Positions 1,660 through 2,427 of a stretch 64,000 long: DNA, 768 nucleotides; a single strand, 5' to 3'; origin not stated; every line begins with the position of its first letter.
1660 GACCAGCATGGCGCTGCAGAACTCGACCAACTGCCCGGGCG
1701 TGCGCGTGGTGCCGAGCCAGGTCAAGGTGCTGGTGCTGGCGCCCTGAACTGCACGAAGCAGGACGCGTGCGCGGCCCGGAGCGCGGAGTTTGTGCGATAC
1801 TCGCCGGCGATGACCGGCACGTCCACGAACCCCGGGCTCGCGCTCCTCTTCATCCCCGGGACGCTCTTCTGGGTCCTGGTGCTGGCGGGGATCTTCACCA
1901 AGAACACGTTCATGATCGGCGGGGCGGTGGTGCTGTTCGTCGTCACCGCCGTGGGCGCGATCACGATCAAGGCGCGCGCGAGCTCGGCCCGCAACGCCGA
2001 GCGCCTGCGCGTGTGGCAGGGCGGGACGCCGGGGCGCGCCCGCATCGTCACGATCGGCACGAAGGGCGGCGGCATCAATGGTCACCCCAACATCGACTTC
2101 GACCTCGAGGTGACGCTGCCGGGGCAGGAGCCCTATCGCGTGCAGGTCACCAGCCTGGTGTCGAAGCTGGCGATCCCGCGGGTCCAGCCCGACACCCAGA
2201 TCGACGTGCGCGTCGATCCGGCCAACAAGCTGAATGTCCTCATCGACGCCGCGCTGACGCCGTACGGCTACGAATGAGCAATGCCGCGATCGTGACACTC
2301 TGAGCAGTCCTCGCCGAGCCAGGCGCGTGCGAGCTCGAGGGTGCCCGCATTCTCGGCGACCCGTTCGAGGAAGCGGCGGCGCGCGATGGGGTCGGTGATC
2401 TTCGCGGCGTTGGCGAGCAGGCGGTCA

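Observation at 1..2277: Tail of a T6SS VgrG-associated cassette: pentapeptide -> DUF3540-like -> DUF4150 PAAR-like -> 2-TM protein, with no toxin domain on the PAAR protein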

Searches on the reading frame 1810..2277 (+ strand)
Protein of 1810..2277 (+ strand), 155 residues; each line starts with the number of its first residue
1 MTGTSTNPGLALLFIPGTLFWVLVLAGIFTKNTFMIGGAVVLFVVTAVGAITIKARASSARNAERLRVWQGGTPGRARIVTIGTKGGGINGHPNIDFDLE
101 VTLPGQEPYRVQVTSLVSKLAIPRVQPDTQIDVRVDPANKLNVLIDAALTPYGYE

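Call 3: search_protein_families(library=pfam, proteins=[window:1810-2277:+], max_evalue=0.01)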
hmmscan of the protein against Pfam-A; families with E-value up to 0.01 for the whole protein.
window:1810-2277:+ (155 aa): 0 families

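Call 7: find_homologous_proteins(query=window:1810-2277:+, max_evalue=0.001)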
Query window:1810-2277:+ (155 aa): 22 proteins with E <= 0.001 among 115 candidates.
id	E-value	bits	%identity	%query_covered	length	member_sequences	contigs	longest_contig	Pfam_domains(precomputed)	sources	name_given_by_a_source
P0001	4.4e-95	333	99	100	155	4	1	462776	-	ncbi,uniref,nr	ncbi:hypothetical protein [Nannocystis sp. SCPEA4]|uniref:hypothetical protein n=1 Tax=Nannocystis s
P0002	1.0e-70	254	75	100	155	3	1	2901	-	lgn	-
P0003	1.5e-67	244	73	100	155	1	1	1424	-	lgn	-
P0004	2.0e-67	244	71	100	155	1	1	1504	-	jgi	jgi:hypothetical protein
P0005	2.5e-67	243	72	100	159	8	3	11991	-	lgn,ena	-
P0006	1.0e-64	235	70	100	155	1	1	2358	-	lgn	-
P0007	3.1e-62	227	69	95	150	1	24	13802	-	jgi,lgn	jgi:hypothetical protein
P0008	6.2e-59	216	69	93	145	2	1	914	-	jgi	jgi:hypothetical protein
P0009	1.5e-54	202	59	100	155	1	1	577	-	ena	-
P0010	3.2e-44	168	55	99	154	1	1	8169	-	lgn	-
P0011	3.4e-43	165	54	97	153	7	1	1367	-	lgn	-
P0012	3.3e-42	162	54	100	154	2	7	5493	-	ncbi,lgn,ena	-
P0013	2.1e-41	159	54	96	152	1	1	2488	-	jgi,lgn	jgi:hypothetical protein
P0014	2.8e-41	159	50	94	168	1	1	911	-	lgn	-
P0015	5.7e-40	155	53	97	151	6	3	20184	-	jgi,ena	-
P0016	6.4e-40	154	53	97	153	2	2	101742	-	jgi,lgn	jgi:hypothetical protein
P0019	1.4e-36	144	50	92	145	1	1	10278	-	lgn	-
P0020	3.5e-35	139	51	87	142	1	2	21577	-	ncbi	-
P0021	5.8e-35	138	50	92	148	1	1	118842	-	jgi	jgi:hypothetical protein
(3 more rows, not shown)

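Call 8: search_protein_families(library=ncbifam, proteins=[window:1810-2277:+], max_evalue=0.01)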
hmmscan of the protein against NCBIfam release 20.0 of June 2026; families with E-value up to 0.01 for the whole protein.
window:1810-2277:+ (155 aa): 0 families

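Call 9: find_encoding_contigs(protein=P0016, flank=10000, max_places=3)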
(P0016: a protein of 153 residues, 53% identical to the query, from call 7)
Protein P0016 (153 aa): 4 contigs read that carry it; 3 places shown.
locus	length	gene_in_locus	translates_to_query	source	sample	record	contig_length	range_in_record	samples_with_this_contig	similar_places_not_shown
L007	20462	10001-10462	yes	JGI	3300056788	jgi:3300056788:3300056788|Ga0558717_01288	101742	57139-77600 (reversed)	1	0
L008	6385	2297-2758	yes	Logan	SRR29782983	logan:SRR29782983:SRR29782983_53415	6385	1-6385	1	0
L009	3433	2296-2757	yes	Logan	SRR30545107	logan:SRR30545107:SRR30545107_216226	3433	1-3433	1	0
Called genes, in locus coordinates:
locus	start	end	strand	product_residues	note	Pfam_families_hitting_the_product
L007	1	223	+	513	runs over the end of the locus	-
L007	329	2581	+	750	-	PF05954:Phage_GPD, PF04717:Phage_base_V, PF22178:Gp5_trimer_C, PF06715:Gp5_C (faint)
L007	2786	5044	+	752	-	PF05954:Phage_GPD, PF04717:Phage_base_V, PF22178:Gp5_trimer_C, PF06715:Gp5_C (faint)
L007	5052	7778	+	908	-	PF09937:DUF2169, PF00805:Pentapeptide, PF13576:Pentapeptide_3 (faint), PF00805:Pentapeptide, PF13599:Pentapeptide_4 (weak), PF00805:Pentapeptide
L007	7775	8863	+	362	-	-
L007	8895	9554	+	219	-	PF12059:DUF3540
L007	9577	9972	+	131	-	PF13665:Tox-PAAR-like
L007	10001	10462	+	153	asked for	-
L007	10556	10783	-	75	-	PF02954:HTH_8 (weak)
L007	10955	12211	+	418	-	PF25989:YknX_C (faint)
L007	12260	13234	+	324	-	PF05368:NmrA, PF13460:NAD_binding_10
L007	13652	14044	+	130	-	-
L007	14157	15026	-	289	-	-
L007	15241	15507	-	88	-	-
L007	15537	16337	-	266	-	-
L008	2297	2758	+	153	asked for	-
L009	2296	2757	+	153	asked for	-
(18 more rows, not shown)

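Call 10: find_encoding_contigs(protein=P0021, flank=10000, max_places=3)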
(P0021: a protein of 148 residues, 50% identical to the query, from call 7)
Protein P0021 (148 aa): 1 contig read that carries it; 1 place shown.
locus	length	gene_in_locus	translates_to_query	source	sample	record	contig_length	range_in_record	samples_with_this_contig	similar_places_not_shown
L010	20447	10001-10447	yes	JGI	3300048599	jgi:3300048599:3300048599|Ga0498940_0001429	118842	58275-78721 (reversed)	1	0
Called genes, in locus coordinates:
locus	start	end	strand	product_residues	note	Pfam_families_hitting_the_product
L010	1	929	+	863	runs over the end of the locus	PF08487:VIT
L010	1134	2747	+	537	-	PF06505:XylR_N (faint), PF02830:V4R (weak), PF02518:HATPase_c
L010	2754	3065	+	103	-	-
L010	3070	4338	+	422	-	PF00023:Ank (faint), PF13857:Ank_5 (faint), PF13637:Ank_4 (faint), PF12796:Ank_2 (weak)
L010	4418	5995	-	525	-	PF00004:AAA (faint), PF00158:Sigma54_activat, PF14532:Sigma54_activ_2, PF07728:AAA_5, PF25601:AAA_lid_14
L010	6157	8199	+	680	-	PF00004:AAA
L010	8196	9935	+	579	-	-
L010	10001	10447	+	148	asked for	-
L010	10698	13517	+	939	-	PF08450:SGL (faint), PF10282:Lactonase (faint)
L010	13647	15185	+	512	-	PF08448:PAS_4, PF00989:PAS (faint), PF08447:PAS_3, PF13426:PAS_9 (weak), PF00512:HisKA (weak), PF02518:HATPase_c, PF00072:Response_reg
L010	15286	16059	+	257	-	PF01416:PseudoU_synth_1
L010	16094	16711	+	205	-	PF04542:Sigma70_r2, PF08281:Sigma70_r4_2, PF04545:Sigma70_r4 (weak)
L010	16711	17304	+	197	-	-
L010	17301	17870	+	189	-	PF17874:TPR_MalT (weak)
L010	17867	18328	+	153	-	-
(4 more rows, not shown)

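Call 11: find_encoding_contigs(protein=P0020, flank=10000, max_places=3)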
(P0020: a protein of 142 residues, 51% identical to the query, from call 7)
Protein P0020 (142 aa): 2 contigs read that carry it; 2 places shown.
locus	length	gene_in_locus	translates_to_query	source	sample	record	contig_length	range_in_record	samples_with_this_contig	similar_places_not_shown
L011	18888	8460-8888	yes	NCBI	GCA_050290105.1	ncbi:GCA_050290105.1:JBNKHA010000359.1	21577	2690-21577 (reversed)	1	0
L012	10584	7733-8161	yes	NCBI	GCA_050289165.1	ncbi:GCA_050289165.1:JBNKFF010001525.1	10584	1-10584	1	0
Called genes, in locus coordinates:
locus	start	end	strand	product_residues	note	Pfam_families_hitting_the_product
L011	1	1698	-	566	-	?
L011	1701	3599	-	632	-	PF02922:CBM_48, PF00128:Alpha-amylase, PF02806:Alpha-amylase_C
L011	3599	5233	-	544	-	PF00343:Phosphorylase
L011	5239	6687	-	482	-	PF08323:Glyco_transf_5, PF13439:Glyco_transf_4 (weak), PF00534:Glycos_transf_1, PF13692:Glyco_trans_1_4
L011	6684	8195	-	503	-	PF00483:NTP_transferase, PF24894:Hexapep_GlmU, PF25084:LbH_EIF2B (faint), PF25247:LbH_GLGC (weak)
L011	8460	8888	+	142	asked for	-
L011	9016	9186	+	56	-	-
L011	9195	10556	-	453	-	PF01268:FTHFS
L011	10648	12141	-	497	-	-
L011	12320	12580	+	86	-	-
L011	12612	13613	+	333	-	PF24251:DUF7453 (faint)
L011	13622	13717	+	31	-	-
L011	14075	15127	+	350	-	-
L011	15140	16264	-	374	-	-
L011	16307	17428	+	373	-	PF01408:GFO_IDH_MocA, PF22725:GFO_IDH_MocA_C3 (weak)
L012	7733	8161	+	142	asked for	-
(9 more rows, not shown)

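Call 21: search_protein_families(library=pfam, proteins=[window:1810-2274:+, P0016, P0021, P0020], max_evalue=10)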
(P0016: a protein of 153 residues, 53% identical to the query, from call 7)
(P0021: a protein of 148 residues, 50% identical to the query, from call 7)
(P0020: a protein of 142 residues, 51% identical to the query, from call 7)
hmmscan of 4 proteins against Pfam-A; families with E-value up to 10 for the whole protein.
window:1810-2274:+ (155 aa): 1 family
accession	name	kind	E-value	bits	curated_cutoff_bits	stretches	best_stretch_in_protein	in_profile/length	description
PF04109.21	ATG9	-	0.33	10.3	27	1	13-60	328-379/478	Autophagy protein ATG9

P0016 (153 aa): 1 family
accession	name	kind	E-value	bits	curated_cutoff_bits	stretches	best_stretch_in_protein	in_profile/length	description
PF12158.14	DUF3592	-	0.21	12.7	25.3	1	122-149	56-83/84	Domain of unknown function (DUF3592)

P0021 (148 aa): 4 families
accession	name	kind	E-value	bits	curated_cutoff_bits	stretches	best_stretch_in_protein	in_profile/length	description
PF12158.14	DUF3592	-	0.025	15.7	25.3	1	67-140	3-80/84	Domain of unknown function (DUF3592)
PF19942.4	DUF6404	-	0.13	13.1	27.6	1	9-61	55-106/115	Family of unknown function (DUF6404)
PF13567.11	DUF4131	-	0.26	11.4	31.6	1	8-129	7-128/165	Domain of unknown function (DUF4131)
PF20237.3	DUF6594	-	0.5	10.7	30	1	8-59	180-225/238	Family of unknown function (DUF6594)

P0020 (142 aa): 0 families

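Call 29: predict_structure(alignment_id=A1)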
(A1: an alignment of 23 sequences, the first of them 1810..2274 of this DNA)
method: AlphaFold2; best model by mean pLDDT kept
length: 155 residues; sequences in the alignment: 23
mean_pLDDT: 83.4   pTM: 0.62
mean pLDDT of the five models: 83.4, 81.9, 81.5, 80.0, 79.7
residues with pLDDT >= 90: 62; 70-90: 74; 50-70: 9; < 50: 10
segments of 3 or more residues with pLDDT < 50: 1-10
pLDDT, mean of each block of 10 residues (from residue 1): 44 62 78 80 80 81 89 94 89 94 92 93 91 92 91 81
secondary structure, 60 per line:
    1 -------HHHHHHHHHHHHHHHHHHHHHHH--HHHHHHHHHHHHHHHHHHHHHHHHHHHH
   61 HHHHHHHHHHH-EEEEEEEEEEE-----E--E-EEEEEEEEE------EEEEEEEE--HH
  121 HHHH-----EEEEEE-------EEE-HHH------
elements in order: H8-30 H33-71 E73-83 E94-102 E109-116 H119-124 E130-135 E143-145

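Call 33: find_encoding_contigs(protein=P0015, flank=10000, max_places=3)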
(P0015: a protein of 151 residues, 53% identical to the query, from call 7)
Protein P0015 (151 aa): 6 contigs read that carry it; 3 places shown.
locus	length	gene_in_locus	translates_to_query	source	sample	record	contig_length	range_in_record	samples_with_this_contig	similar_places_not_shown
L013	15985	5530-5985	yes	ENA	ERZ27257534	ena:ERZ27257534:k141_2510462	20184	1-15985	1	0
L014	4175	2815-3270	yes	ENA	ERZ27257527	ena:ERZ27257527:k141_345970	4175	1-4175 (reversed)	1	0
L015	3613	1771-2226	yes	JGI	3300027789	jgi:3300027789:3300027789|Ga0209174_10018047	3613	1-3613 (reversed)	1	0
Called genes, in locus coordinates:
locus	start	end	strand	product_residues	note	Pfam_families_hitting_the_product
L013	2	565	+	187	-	?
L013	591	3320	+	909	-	PF09937:DUF2169, PF00805:Pentapeptide, PF13599:Pentapeptide_4, PF00805:Pentapeptide, PF13576:Pentapeptide_3 (weak), PF00805:Pentapeptide (weak)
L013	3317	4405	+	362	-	-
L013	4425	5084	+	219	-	PF12059:DUF3540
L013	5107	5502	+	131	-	PF13665:Tox-PAAR-like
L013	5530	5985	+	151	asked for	-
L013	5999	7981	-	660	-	PF01590:GAF (faint), PF13185:GAF_2 (faint), PF01740:STAS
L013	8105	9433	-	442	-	-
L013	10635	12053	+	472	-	PF13174:TPR_6 (faint), PF13371:TPR_9 (faint), PF14559:TPR_19 (faint), PF13424:TPR_12 (faint), PF00515:TPR_1 (faint), PF07719:TPR_2 (faint), PF13432:TPR_16 (weak), PF13414:TPR_11, +4 more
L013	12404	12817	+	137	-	-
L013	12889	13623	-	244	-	-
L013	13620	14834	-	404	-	PF09937:DUF2169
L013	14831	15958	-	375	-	-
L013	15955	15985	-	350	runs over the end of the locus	PF09937:DUF2169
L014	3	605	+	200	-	?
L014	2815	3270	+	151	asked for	-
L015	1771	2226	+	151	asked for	-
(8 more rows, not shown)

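Call 34: find_encoding_contigs(protein=P0019, flank=10000, max_places=2)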
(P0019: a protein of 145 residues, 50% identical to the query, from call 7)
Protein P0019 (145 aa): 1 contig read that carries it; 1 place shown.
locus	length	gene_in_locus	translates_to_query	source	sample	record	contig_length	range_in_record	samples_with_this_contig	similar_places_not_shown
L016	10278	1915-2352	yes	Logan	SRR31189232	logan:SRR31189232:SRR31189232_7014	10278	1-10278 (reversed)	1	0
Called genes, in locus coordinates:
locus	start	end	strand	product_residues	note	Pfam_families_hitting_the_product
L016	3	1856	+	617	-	?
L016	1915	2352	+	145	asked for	-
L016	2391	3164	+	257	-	PF01416:PseudoU_synth_1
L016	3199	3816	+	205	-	PF04542:Sigma70_r2, PF08281:Sigma70_r4_2, PF04545:Sigma70_r4 (weak)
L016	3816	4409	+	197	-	-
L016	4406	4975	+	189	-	PF17874:TPR_MalT (weak)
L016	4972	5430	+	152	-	-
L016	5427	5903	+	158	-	-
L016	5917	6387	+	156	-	-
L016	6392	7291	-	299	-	-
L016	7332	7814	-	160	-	PF00583:Acetyltransf_1, PF13508:Acetyltransf_7 (weak)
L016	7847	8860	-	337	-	PF08240:ADH_N, PF16912:Glu_dehyd_C (weak), PF00107:ADH_zinc_N, PF13602:ADH_zinc_N_2 (weak)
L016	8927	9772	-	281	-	PF00775:Dioxygenase_C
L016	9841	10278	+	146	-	?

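Call 36: search_protein_representatives(alignment_id=A1)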
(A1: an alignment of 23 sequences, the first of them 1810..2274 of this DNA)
Query: 23 sequences, 155 profile positions. Proteins with E-value up to 0.001 (for the whole library): 3537; up to 1e-10: 1099; up to 1e-30: 37. The best 150 are listed.
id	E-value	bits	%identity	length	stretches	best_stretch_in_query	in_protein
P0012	1.2e-61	223.3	-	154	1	1-154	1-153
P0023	9.4e-50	184.7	-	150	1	1-151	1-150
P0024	5.3e-48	179.0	-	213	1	7-154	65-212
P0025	6.5e-48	178.7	-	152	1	5-154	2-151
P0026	3.4e-47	176.3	-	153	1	14-154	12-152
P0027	5.4e-45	169.2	-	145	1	11-153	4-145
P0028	1.5e-43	164.5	-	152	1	8-154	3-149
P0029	5.3e-43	162.7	-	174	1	6-151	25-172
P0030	6.7e-43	162.4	-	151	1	8-150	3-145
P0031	1.0e-42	161.8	-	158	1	5-154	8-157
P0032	4.8e-42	159.6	-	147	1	11-153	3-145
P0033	7.7e-42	158.9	-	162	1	7-154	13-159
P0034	2.4e-41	157.4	-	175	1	6-155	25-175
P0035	8.5e-41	155.5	-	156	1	7-154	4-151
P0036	1.0e-40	155.3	-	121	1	35-154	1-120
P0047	1.3e-35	138.7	-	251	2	17-145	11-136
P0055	2.2e-32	128.2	-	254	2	14-145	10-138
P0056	2.1e-31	125.1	-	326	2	44-148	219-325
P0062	8.3e-30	119.9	-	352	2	37-147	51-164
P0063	1.1e-29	119.5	-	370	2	35-146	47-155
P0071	3.8e-28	114.5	-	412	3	62-146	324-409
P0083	7.5e-27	110.3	-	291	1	27-149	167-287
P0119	1.6e-23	99.5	-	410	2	12-149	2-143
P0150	1.4e-21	93.2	-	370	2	13-146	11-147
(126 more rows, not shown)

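Call 37: search_protein_families(library=pfam, proteins=[P0047, P0055, P0056, P0062, P0063, P0071, P0083, P0119, P0024, P0150], max_evalue=0.01)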
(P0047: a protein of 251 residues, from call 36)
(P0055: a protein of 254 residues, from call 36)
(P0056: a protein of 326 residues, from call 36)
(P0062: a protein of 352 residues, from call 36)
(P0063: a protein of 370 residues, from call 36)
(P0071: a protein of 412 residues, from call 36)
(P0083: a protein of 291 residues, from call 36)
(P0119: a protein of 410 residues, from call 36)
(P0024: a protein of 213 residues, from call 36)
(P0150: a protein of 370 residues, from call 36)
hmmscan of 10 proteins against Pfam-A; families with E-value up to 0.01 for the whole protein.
P0047 (251 aa): 2 families
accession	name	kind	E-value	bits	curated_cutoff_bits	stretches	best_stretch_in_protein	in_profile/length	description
PF12158.14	DUF3592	-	3e-07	31.4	25.3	1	217-249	50-82/84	Domain of unknown function (DUF3592)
PF09299.17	Mu-transpos_C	-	0.00055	20.3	21.7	1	228-248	33-53/61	Mu transposase, C-terminal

P0055 (254 aa): 1 family
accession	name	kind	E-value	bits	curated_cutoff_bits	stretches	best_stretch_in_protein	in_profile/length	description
PF12158.14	DUF3592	-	4e-07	31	25.3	1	219-253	47-81/84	Domain of unknown function (DUF3592)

P0056 (326 aa): 1 family
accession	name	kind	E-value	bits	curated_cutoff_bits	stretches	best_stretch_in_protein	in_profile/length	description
PF12158.14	DUF3592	-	4.7e-07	30.8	25.3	1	293-324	50-81/84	Domain of unknown function (DUF3592)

P0062 (352 aa): 0 families

P0063 (370 aa): 1 family
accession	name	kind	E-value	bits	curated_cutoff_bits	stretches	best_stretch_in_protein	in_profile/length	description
PF12158.14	DUF3592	-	1.5e-06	29.2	25.3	0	130-155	55-80/84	Domain of unknown function (DUF3592)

P0071 (412 aa): 2 families
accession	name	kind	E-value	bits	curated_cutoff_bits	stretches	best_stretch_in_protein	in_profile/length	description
PF12158.14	DUF3592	-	6.8e-08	33.5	25.3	0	379-410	50-81/84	Domain of unknown function (DUF3592)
PF09299.17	Mu-transpos_C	-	3.4e-07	30.6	21.7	0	259-285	25-51/61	Mu transposase, C-terminal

P0083 (291 aa): 0 families

P0119 (410 aa): 1 family
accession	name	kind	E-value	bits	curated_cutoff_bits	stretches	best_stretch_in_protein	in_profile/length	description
PF12158.14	DUF3592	-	0.0018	19.3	25.3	0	116-140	56-80/84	Domain of unknown function (DUF3592)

P0024 (213 aa): 0 families

P0150 (370 aa): 1 family
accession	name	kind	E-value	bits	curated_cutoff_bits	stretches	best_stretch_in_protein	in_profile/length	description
PF12158.14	DUF3592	-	4.2e-06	27.8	25.3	0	121-147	54-80/84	Domain of unknown function (DUF3592)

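Call 65: fold_search(model_id=the predicted structure, library=pdb)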
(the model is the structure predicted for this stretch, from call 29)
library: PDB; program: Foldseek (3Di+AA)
matches with E <= 10: 818; with E <= 0.001: 0
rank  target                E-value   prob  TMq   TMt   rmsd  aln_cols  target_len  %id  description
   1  3rd4_D                2.1e-02  0.69  0.21  0.35   7.9        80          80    9  Crystal structure of PROPEN_03304 from Proteus penneri ATCC 35198 Northeast Structural Genomics Consortium target id P (released 2011-05-25)
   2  3klw_A                4.2e-02  0.66  0.25  0.35   7.0        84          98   21  Crystal structure of primosomal replication protein n from Bordetella pertussis. northeast structural genomics consort (released 2009-11-24)
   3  3rd4_C                5.4e-02  0.57  0.23  0.37   7.4        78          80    9  Crystal structure of PROPEN_03304 from Proteus penneri ATCC 35198 Northeast Structural Genomics Consortium target id P (released 2011-05-25)
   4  5oun_MODEL_1_A        6.9e-02  0.80  0.25  0.34   6.6        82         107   12  NMR solution structure of the external DII domain of Rvb2 from Saccharomyces cerevisiae (released 2018-03-28)
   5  4v5o_A1               8.3e-02  0.98  0.32  0.66   3.4        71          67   10  CRYSTAL STRUCTURE OF THE EUKARYOTIC 40S RIBOSOMAL SUBUNIT IN COMPLEX WITH INITIATION FACTOR 1. (released 2014-07-09)
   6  1gug_A                8.3e-02  0.82  0.25  0.48   4.2        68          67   16  MopII from Clostridium pasteurianum complexed with tungstate (released 2002-02-08)
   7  1h9j                  8.9e-02  0.63  0.25  0.26   8.5        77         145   22  Two crystal structures of the cytoplasmic molybdate-binding protein ModG suggest a novel cooperative binding mechanism a (released 2001-05-11)
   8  3fhw_A                9.4e-02  0.85  0.29  0.41   6.2        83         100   18  Crystal structure of the protein priB from Bordetella parapertussis. Northeast Structural Genomics Consortium target B (released 2008-12-30)
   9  4bts_A1               1.1e-01  0.97  0.33  0.67   3.3        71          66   10  THE CRYSTAL STRUCTURE OF THE EUKARYOTIC 40S RIBOSOMAL SUBUNIT IN COMPLEX WITH EIF1 AND EIF1A (released 2013-07-17)
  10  3rd4_A                1.1e-01  0.63  0.25  0.43   6.5        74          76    5  Crystal structure of PROPEN_03304 from Proteus penneri ATCC 35198 Northeast Structural Genomics Consortium target id P (released 2011-05-25)
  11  3rd4_B                1.3e-01  0.41  0.23  0.36   7.8        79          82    8  Crystal structure of PROPEN_03304 from Proteus penneri ATCC 35198 Northeast Structural Genomics Consortium target id P (released 2011-05-25)
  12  3q6c_I                1.4e-01  0.44  0.23  0.40   7.2        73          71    5  X-ray crystal structure of duf2500 (pf10694) from klebsiella pneumoniae, northeast structural genomics consortium targ (released 2011-08-10)
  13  4gs3                  1.5e-01  0.57  0.27  0.41   6.1        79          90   14  Dimeric structure of the N-terminal domain of PriB protein from Thermoanaerobacter tencongensis solved ab initio (released 2012-09-19)
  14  1h9k                  1.6e-01  0.51  0.25  0.27   7.4        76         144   21  Two crystal structures of the cytoplasmic molybdate-binding protein ModG suggest a novel cooperative binding mechanism a (released 2001-05-11)
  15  8br8_SO               1.6e-01  0.38  0.28  0.30  11.6       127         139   12  Giardia ribosome in POST-T state (A1) (released 2023-03-15)
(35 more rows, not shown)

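Call 66: find_related_loci(query=A1, collection=metagenome_contigs, flank=4000)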
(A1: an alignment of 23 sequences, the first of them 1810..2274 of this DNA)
Query A1 (155 aa) in metagenome_contigs; peptide patterns used: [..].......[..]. (x = any residue, [..] = any of these).
46 stretches matched a pattern; 18 encode a relative of the query (tblastn E <= 1e-3); 18 distinct loci.
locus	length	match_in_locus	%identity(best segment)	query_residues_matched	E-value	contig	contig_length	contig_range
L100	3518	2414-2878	72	1-155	7e-76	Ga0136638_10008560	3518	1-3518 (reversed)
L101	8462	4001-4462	49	2-155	2e-43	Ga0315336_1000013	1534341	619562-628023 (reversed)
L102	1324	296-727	49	12-155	1e-44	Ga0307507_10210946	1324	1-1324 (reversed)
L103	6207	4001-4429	45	12-154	3e-40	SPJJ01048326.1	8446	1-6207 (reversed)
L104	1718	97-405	56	53-155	6e-38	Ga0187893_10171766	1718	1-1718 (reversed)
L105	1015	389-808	45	19-154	3e-34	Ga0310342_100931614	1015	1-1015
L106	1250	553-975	41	10-152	1e-30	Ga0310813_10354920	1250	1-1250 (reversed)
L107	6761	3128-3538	44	11-152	3e-29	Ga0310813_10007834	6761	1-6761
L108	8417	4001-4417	40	8-151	1e-24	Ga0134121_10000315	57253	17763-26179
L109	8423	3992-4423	41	10-149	4e-17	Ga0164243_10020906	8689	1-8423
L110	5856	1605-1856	42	62-145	2e-16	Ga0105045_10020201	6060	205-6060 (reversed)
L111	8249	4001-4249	41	64-146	7e-15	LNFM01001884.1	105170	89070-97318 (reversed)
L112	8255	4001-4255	36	61-145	1e-14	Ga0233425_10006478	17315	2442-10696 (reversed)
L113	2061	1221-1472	36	62-145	3e-14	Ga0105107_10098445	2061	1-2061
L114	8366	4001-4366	36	24-147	4e-14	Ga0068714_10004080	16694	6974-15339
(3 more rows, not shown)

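Call 72: find_encoding_contigs(protein=window:1810-2277:+, flank=10000, max_places=3)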
Protein window:1810-2277:+ (155 aa): no gene with exactly this product is on record in the collection.

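Call 74: search_solved_structures(query=A1, max_evalue=1)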
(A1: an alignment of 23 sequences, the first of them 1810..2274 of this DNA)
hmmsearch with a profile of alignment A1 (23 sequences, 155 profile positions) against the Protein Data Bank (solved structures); distinct sequences matched with E-value up to 1: 0.

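Call 75: search_protein_families(library=padloc, proteins=[window:1810-2274:+], max_evalue=0.01)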
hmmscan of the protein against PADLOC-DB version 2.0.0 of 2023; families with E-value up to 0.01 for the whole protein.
window:1810-2274:+ (155 aa): 0 families
